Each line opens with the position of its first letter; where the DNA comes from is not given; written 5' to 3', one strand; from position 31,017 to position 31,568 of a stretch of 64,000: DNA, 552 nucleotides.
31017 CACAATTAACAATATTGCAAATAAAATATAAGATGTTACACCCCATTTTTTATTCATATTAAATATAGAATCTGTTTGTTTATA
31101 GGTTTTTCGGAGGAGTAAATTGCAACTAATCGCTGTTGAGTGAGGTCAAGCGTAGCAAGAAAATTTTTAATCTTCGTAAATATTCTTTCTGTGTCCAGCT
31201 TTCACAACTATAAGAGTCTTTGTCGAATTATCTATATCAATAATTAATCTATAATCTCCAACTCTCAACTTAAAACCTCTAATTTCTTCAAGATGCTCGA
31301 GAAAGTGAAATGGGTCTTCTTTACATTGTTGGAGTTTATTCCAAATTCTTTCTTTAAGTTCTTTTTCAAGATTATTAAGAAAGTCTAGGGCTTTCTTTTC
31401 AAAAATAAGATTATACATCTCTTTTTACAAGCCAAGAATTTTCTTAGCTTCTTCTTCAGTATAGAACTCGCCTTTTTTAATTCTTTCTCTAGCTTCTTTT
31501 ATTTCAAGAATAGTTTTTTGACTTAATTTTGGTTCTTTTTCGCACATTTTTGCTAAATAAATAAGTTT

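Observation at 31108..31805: RelE/antitoxin pair bracketed by 27-bp near-identical direct repeats (cassette-like insertion) with a GC-rich tail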

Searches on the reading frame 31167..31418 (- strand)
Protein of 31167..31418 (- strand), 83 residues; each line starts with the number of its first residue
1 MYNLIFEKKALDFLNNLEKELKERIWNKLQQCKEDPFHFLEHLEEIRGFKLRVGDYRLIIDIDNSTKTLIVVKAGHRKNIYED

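Call 12: search_protein_families(library=pfam, proteins=[window:31167-31418:-], max_evalue=0.01)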
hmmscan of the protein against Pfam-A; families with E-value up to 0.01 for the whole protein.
window:31167-31418:- (83 aa): 2 families
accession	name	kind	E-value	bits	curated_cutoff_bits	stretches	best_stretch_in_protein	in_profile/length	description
PF05016.21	ParE_toxin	-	1.3e-08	35.7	23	1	4-81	1-89/89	ParE toxin of type II toxin-antitoxin system, parDE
PF09907.15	HigB_toxin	-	0.0076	16.9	27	1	14-73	5-64/74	HigB_toxin, RelE-like toxic component of a toxin-antitoxin system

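Call 15: find_encoding_contigs(protein=window:31167-31418:-, flank=5000, max_places=10)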
Protein window:31167-31418:- (83 aa): 4 contigs read that carry it; 4 places shown.
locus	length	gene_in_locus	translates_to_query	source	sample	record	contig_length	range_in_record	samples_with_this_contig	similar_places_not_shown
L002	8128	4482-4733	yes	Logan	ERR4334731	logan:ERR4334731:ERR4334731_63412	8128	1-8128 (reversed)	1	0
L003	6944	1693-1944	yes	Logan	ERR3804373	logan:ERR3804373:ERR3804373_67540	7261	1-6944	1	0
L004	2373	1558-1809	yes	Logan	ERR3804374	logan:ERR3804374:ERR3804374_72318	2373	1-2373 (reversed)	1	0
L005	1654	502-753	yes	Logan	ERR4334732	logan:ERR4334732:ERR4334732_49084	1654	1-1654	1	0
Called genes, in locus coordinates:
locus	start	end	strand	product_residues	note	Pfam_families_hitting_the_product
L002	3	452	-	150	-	?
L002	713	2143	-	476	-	PF10633:NPCBM_assoc (faint)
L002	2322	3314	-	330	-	PF00814:TsaD, PF22521:HypF_C_2 (weak)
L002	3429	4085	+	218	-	PF09335:VTT_dom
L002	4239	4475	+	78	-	PF24434:DUF7557 (weak)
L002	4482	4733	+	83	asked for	PF05016:ParE_toxin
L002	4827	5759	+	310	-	-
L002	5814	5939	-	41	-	-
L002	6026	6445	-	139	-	PF18894:PhageMetallopep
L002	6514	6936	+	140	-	PF00164:Ribosom_S12_S23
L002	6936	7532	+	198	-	PF00177:Ribosomal_S7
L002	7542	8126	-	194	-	?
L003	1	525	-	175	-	?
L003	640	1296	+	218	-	PF09335:VTT_dom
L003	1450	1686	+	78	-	PF24434:DUF7557 (weak)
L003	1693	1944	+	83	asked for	PF05016:ParE_toxin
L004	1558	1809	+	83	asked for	PF05016:ParE_toxin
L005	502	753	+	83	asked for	PF05016:ParE_toxin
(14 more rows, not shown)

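Call 22: find_homologous_proteins(query=window:31167-31418:-, max_evalue=0.00001)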
Query window:31167-31418:- (83 aa): 456 proteins with E <= 0.00001 among 458 candidates; the best 120 are listed.
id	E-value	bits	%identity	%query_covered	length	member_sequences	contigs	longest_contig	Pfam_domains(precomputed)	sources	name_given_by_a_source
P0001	1.5e-48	180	100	100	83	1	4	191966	PF05016.22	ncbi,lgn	-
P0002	1.1e-41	158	90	98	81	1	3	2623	PF05016.22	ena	-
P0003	2.9e-41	156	86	100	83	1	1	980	PF05016.22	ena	-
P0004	3.9e-41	156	81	100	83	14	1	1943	PF05016.22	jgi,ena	-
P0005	1.3e-40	154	84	100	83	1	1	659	PF05016.22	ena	-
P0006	1.4e-40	154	83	100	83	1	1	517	PF05016.22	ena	-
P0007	1.7e-40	154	84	100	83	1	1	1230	PF05016.22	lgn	-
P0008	1.8e-40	154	81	100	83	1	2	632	PF05016.22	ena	-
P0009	2.8e-40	153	88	99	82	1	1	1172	PF05016.22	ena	-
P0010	3.7e-40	153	83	100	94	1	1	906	PF05016.22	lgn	-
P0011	3.8e-40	153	84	100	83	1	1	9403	PF05016.22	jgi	jgi:mRNA interferase RelE/StbE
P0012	4.4e-40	153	82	100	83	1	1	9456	PF05016.22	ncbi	-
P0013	9.0e-40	152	83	100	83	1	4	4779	PF05016.22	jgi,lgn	-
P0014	1.3e-39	151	83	100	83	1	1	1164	PF05016.22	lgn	-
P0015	1.3e-39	151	83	99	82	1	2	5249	PF05016.22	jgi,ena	jgi:mRNA interferase RelE/StbE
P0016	1.7e-39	151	82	100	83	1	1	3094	PF05016.22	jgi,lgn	-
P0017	1.7e-39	151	84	100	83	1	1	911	PF05016.22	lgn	-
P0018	2.1e-39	150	82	100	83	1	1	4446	PF05016.22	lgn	-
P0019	2.2e-39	150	82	100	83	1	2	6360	PF05016.22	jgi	-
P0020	2.2e-39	150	82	100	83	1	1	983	PF05016.22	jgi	jgi:mRNA interferase RelE/StbE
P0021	3.7e-39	150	81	100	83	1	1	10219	PF05016.22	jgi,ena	-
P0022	4.1e-39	150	82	100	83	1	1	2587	PF05016.22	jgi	jgi:mRNA interferase RelE/StbE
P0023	4.5e-39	149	80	100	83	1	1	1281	PF05016.22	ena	-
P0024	5.6e-39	149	80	99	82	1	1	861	PF05016.22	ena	-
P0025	1.3e-38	148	83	100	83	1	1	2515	PF05016.22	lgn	-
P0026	1.4e-38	148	81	100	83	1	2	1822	PF05016.22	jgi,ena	-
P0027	1.6e-38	148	82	100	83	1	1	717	PF05016.22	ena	-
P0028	1.8e-38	148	80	100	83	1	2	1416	PF05016.22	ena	-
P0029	2.2e-38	147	84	98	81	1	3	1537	PF05016.22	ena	-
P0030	2.3e-38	147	80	99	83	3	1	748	PF05016.22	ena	-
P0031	2.4e-38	147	80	99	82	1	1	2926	PF05016.22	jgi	jgi:mRNA interferase RelE/StbE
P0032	2.4e-38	147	82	100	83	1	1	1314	PF05016.22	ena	-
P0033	2.6e-38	147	77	100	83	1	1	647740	PF05016.22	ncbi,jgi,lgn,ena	ncbi:MAG: type II toxin-antitoxin system RelE/ParE family toxin [Candidatus Pacearchaeota archaeon]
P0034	2.6e-38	147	78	100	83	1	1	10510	PF05016.22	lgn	-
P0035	3.2e-38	147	78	100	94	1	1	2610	PF05016.22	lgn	-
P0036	3.3e-38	147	85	98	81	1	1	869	PF05016.22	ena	-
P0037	5.1e-38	146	81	100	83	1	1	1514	PF05016.22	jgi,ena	-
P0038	5.1e-38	146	80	99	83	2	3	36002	PF05016.22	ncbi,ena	-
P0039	5.7e-38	146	82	99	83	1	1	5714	PF05016.22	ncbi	-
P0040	6.2e-38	146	79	99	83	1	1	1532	PF05016.22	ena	-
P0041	7.4e-38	146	82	100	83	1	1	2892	PF05016.22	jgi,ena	-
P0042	7.8e-38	145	78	100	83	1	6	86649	PF05016.22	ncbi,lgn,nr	ncbi:type II toxin-antitoxin system RelE/ParE family toxin [Candidatus Woesearchaeota archaeon]|nr:t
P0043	8.8e-38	145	81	100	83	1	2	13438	PF05016.22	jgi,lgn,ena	-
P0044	1.0e-37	145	82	99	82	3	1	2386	PF05016.22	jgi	-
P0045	1.3e-37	145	82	99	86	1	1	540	PF05016.22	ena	-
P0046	3.8e-37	143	77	99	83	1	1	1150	PF05016.22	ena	-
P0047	4.3e-37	143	77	99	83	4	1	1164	PF05016.22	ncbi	-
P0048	6.5e-37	143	78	100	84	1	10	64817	PF05016.22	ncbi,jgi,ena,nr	ncbi:MAG TPA: type II toxin-antitoxin system RelE/ParE family toxin [Candidatus Nanoarchaeia archaeo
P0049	6.8e-37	142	76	100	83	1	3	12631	PF05016.22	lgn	-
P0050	7.8e-37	142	78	100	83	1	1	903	PF05016.22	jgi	jgi:mRNA interferase RelE/StbE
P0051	1.3e-36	142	78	99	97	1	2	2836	PF05016.22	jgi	-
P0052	1.6e-36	141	77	100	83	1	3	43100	PF05016.22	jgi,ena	-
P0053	1.9e-36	141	73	100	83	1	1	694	PF05016.22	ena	-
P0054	2.0e-36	141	77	99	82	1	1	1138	PF05016.22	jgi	jgi:mRNA interferase RelE/StbE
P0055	2.2e-36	141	78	99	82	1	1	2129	PF05016.22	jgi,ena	-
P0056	2.3e-36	141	79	99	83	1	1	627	PF05016.22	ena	-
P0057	2.5e-36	141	80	100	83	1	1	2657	PF05016.22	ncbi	-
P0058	3.2e-36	140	79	98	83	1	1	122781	PF05016.22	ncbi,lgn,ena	-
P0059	3.6e-36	140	75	100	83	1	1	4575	PF05016.22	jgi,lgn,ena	-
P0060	3.7e-36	140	78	99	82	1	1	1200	PF05016.22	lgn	-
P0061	3.7e-36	140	74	99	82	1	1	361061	PF05016.22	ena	-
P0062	3.7e-36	140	76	99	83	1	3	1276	PF05016.22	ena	-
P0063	4.8e-36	140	76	100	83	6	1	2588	PF05016.22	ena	-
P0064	5.0e-36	140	76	100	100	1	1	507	PF05016.22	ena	-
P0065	5.1e-36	140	80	99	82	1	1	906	PF05016.22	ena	-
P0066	6.1e-36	139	77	99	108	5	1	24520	PF05016.22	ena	-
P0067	7.0e-36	139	75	100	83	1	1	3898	PF05016.22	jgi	jgi:mRNA interferase RelE/StbE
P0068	9.1e-36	139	77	100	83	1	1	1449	PF05016.22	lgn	-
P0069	9.5e-36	139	78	99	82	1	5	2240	PF05016.22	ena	-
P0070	1.2e-35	139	77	99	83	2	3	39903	PF05016.22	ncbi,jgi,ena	ncbi:MAG: type II toxin-antitoxin system RelE/ParE family toxin [Nanoarchaeota archaeon]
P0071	1.2e-35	138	75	100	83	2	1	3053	PF05016.22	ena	-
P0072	1.3e-35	138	74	99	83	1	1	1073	PF05016.22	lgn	-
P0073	1.3e-35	138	73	100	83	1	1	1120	PF05016.22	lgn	-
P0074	1.4e-35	138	79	98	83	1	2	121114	PF05016.22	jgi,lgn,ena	-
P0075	1.4e-35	138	74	99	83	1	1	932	PF05016.22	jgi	jgi:mRNA interferase RelE/StbE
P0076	1.7e-35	138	77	99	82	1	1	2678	PF05016.22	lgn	-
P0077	1.9e-35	138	76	99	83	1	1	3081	PF05016.22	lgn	-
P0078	2.0e-35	138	73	100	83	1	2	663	PF05016.22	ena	-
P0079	2.1e-35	138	73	100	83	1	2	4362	PF05016.22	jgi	jgi:mRNA interferase RelE/StbE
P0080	2.1e-35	138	78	100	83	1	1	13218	PF05016.22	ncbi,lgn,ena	-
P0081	2.1e-35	138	75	100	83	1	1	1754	PF05016.22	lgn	-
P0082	2.3e-35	138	76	100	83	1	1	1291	PF05016.22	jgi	-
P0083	2.6e-35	137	77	99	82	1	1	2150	PF05016.22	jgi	-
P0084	2.9e-35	137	79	99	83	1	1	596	PF05016.22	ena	-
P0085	3.4e-35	137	78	99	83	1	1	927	PF05016.22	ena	-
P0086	3.5e-35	137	74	99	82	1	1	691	PF05016.22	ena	-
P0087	3.7e-35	137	80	99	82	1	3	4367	PF05016.22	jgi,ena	-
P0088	4.4e-35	137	75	100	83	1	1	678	PF05016.22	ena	-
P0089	4.6e-35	137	73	100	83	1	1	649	PF05016.22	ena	-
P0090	5.0e-35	137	76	99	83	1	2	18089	PF05016.22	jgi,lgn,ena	-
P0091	5.1e-35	137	75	100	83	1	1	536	PF05016.22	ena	-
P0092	5.3e-35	136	76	99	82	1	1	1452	PF05016.22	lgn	-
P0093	5.5e-35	136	75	100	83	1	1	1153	PF05016.22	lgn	-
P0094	5.5e-35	136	72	99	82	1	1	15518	PF05016.22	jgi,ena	-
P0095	5.6e-35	136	78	99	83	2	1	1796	PF05016.22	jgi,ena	-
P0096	6.3e-35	136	76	99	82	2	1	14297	PF05016.22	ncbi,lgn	-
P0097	6.7e-35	136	78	99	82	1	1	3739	PF05016.22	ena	-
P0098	6.9e-35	136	72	99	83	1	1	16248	PF05016.22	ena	-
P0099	7.0e-35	136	73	99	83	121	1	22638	PF05016.22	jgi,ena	-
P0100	7.1e-35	136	73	99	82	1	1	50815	PF05016.22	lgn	-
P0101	7.3e-35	136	77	99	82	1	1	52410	PF05016.22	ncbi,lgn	-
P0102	7.9e-35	136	77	99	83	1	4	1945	PF05016.22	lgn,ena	-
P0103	7.9e-35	136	72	100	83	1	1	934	PF05016.22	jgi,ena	-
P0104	9.2e-35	136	72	100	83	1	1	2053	PF05016.22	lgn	-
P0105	9.5e-35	136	72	100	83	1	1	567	PF05016.22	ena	-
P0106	1.0e-34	136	73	99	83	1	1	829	PF05016.22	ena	-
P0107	1.1e-34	135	77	100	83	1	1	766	PF05016.22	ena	-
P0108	1.2e-34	135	74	99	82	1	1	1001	PF05016.22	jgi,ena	-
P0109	1.3e-34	135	74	99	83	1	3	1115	PF05016.22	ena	-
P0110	1.4e-34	135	74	99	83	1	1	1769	PF05016.22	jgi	-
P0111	1.6e-34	135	76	99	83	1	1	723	PF05016.22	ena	-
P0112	2.1e-34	135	73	100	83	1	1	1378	PF05016.22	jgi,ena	-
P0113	2.3e-34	134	73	99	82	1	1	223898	PF05016.22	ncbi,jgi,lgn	ncbi:MAG: type II toxin-antitoxin system RelE/ParE family toxin [Candidatus Pacearchaeota archaeon]|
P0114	2.6e-34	134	76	100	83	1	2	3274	PF05016.22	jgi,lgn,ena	-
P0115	2.7e-34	134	75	98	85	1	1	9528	PF05016.22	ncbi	-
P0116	2.7e-34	134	74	98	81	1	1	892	PF05016.22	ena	-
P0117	2.7e-34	134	71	99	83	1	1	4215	PF05016.22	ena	-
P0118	2.8e-34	134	74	99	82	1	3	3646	PF05016.22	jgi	-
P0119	3.0e-34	134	74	99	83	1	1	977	PF05016.22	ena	-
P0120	3.0e-34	134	73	99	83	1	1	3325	PF05016.22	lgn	-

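Call 23: find_encoding_contigs(protein=P0033, flank=3000, max_places=4)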
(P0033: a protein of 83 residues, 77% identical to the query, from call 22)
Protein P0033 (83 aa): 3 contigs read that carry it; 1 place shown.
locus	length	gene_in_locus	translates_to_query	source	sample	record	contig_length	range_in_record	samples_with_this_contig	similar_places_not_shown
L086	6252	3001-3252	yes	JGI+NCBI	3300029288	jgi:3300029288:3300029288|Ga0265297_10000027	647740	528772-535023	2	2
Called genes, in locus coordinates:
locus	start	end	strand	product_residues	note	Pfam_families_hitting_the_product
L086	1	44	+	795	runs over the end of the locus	PF03463:eRF1_1, PF03464:eRF1_2, PF18854:baeRF_family10 (faint), PF14890:Intein_splicing, PF14528:LAGLIDADG_3, PF03464:eRF1_2, PF03465:eRF1_3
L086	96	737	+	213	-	PF04079:SMC_ScpB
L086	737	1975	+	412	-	PF13506:Glyco_transf_21, PF00535:Glycos_transf_2, PF10111:Glyco_tranf_2_2, PF13641:Glyco_tranf_2_3, PF01644:Chitin_synth_1 (faint), PF03142:Chitin_synth_2, PF13632:Glyco_trans_2_3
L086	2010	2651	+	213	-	-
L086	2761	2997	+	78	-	PF24434:DUF7557 (weak)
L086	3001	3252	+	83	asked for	PF05016:ParE_toxin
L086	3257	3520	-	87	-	PF13656:RNA_pol_L_2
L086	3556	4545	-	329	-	PF01381:HTH_3 (weak)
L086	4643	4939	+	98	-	PF14333:DUF4389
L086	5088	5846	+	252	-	PF00154:RecA_N, PF13481:AAA_25 (weak), PF03796:DnaB_C (faint), PF06745:ATPase (faint), PF08423:Rad51, PF05707:Zot (weak), PF13479:AAA_24 (weak)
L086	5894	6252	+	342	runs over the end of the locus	PF16654:DAPDH_C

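Call 24: find_encoding_contigs(protein=P0042, flank=3000, max_places=6)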
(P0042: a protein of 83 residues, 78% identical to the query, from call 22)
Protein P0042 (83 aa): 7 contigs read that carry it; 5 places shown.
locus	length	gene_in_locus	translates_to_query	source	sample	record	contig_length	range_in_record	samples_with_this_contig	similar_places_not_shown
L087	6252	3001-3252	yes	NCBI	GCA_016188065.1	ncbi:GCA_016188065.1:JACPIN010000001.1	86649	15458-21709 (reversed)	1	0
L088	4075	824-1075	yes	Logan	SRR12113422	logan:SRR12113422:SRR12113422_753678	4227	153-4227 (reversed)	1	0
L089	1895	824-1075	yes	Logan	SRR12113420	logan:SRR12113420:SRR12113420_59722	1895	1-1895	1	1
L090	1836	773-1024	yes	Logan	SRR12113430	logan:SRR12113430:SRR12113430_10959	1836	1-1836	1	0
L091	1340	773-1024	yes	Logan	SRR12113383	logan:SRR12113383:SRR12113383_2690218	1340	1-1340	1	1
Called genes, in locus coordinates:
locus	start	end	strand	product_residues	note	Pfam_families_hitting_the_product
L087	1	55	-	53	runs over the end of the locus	-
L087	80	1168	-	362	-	PF00710:Asparaginase, PF17763:Asparaginase_C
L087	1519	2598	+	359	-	PF00091:Tubulin, PF12327:FtsZ_C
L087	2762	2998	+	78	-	PF24434:DUF7557 (weak)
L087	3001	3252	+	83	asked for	PF05016:ParE_toxin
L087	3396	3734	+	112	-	-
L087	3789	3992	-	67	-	PF10049:DUF2283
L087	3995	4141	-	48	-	-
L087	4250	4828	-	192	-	PF14512:TM1586_NiRdase (weak), PF00881:Nitroreductase, PF14512:TM1586_NiRdase (weak)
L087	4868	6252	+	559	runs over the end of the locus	PF04675:DNA_ligase_A_N, PF01068:DNA_ligase_A_M, PF04679:DNA_ligase_A_C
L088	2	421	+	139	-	?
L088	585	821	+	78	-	PF24434:DUF7557 (weak)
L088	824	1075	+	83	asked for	PF05016:ParE_toxin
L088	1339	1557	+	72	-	-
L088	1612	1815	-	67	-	PF10049:DUF2283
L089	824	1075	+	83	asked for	PF05016:ParE_toxin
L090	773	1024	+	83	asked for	PF05016:ParE_toxin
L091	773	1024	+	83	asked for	PF05016:ParE_toxin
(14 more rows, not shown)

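Call 25: find_encoding_contigs(protein=P0048, flank=3000, max_places=8)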
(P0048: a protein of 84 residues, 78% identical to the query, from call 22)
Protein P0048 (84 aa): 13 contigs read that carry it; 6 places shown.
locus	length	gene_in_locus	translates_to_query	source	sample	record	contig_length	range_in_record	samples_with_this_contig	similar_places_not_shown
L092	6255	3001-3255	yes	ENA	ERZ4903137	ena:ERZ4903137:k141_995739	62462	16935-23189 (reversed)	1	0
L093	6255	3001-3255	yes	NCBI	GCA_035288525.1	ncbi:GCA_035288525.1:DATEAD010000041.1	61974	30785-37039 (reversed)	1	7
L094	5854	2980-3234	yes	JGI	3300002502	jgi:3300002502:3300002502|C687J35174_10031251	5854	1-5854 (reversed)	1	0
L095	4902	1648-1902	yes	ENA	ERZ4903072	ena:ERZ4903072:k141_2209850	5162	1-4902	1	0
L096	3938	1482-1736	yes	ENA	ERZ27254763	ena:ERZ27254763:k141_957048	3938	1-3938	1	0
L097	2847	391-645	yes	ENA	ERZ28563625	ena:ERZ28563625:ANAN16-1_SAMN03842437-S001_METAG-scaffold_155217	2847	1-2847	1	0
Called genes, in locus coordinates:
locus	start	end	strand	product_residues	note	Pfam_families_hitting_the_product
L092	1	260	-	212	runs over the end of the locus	PF09335:VTT_dom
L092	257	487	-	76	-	-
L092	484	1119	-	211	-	PF01066:CDP-OH_P_transf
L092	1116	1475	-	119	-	-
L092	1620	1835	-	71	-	-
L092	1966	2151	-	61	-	-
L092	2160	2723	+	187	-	PF00561:Abhydrolase_1, PF02230:Abhydrolase_2 (faint), PF06821:Ser_hydrolase, PF12697:Abhydrolase_6, PF08538:DUF1749 (weak), PF10230:LIDHydrolase (weak), PF12146:Hydrolase_4 (weak)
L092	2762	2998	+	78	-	PF24434:DUF7557 (weak)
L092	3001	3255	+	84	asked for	PF05016:ParE_toxin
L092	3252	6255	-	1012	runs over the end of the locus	PF02463:SMC_N, PF13175:AAA_15 (faint), PF13304:AAA_21 (faint), PF13476:AAA_23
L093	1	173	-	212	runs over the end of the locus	PF09335:VTT_dom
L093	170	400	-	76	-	-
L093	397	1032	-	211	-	PF01066:CDP-OH_P_transf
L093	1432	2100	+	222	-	PF01351:RNase_HII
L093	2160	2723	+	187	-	PF00561:Abhydrolase_1, PF02230:Abhydrolase_2 (faint), PF06821:Ser_hydrolase, PF12697:Abhydrolase_6, PF08538:DUF1749 (weak), PF10230:LIDHydrolase (weak), PF12146:Hydrolase_4 (weak)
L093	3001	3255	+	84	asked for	PF05016:ParE_toxin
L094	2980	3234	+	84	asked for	PF05016:ParE_toxin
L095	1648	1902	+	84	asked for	PF05016:ParE_toxin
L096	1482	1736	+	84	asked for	PF05016:ParE_toxin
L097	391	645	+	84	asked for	PF05016:ParE_toxin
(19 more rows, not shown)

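Call 32: find_related_loci(query=window:31167-31418:-, collection=metagenome_contigs, flank=2500)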
Query window:31167-31418:- (83 aa) in metagenome_contigs; peptide patterns used: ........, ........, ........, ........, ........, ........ (x = any residue, [..] = any of these).
405 stretches matched a pattern; 100 encode a relative of the query (tblastn E <= 1e-3); the best 80 are kept; 80 distinct loci.
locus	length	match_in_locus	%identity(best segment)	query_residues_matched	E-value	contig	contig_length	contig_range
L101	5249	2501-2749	81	1-83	1e-44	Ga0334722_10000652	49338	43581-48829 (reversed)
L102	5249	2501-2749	77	1-83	2e-44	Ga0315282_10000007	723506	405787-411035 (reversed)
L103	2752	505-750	80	1-82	4e-44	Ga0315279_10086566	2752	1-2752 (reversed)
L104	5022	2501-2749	82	1-83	8e-44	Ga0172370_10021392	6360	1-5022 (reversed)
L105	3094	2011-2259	82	1-83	1e-43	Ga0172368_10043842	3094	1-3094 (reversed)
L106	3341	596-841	83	1-82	1e-43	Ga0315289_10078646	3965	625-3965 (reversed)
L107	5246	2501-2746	83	1-82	6e-43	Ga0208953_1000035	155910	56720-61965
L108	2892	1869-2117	82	1-83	2e-42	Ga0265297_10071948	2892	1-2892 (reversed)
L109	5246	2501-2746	80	1-82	1e-42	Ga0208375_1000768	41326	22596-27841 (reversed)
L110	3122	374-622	81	1-83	2e-42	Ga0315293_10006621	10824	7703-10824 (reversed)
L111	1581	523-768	79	1-82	1e-42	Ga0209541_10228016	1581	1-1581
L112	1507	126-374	81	1-83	5e-43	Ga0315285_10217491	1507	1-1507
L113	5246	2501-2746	79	1-82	5e-42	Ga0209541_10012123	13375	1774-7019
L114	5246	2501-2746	78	1-82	1e-41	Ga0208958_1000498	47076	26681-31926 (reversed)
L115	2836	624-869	78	1-82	2e-41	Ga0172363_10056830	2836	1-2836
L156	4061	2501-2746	66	1-82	7e-32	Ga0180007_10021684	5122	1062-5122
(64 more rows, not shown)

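Call 54: find_homologous_proteins(query=L156:2754-3956:+, max_evalue=1e-60)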
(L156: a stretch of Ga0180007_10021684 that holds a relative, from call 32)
Query L156:2754-3956:+ (400 aa): 3352 proteins with E <= 1e-60 among 7999 candidates; the best 120 are listed.
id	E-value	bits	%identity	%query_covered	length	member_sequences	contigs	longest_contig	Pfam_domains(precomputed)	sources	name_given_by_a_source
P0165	9.2e-265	896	100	100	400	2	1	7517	PF00749.28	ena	-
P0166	1.9e-201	687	76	99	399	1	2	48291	PF00749.28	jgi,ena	-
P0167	2.6e-199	680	74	100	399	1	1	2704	PF00749.28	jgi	jgi:glutamyl-tRNA synthetase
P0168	1.9e-198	677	73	100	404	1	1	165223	PF00749.28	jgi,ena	-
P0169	5.0e-198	676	72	100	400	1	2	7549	PF00749.28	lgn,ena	-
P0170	1.5e-197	675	74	100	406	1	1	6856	PF00749.28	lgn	-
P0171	2.3e-197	674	73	100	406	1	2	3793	PF00749.28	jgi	jgi:glutamyl-tRNA synthetase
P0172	5.2e-197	673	74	99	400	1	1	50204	PF00749.28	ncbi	-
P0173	7.2e-197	672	71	100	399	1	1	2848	PF00749.28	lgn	-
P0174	1.1e-196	672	73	100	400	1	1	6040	PF00749.28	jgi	jgi:glutamyl-tRNA synthetase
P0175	3.2e-196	670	72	100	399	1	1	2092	PF00749.28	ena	-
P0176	3.6e-196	670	72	100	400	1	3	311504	PF00749.28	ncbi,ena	ncbi:MAG: glutamate--tRNA ligase family protein [Candidatus Nanoarchaeia archaeon]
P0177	4.5e-196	670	74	100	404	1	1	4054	PF00749.28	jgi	-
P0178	6.1e-196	669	74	100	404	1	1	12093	PF00749.28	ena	-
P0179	8.2e-196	669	70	100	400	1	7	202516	PF00749.28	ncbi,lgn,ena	-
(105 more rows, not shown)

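Call 55: find_encoding_contigs(protein=P0166, flank=2500, max_places=2)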
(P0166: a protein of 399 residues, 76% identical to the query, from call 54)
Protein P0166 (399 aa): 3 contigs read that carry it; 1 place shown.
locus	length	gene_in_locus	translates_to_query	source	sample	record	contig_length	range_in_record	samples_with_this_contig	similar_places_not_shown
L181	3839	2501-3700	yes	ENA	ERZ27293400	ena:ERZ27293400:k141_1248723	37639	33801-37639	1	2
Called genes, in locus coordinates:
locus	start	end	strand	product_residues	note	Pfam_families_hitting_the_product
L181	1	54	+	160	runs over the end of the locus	PF12802:MarR_2 (faint), PF24034:DUF7343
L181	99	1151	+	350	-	PF01464:SLT (faint), PF01476:LysM (weak)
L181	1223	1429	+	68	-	-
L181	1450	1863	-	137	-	-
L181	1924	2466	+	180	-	PF06445:GyrI-like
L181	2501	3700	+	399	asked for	PF00749:tRNA-synt_1c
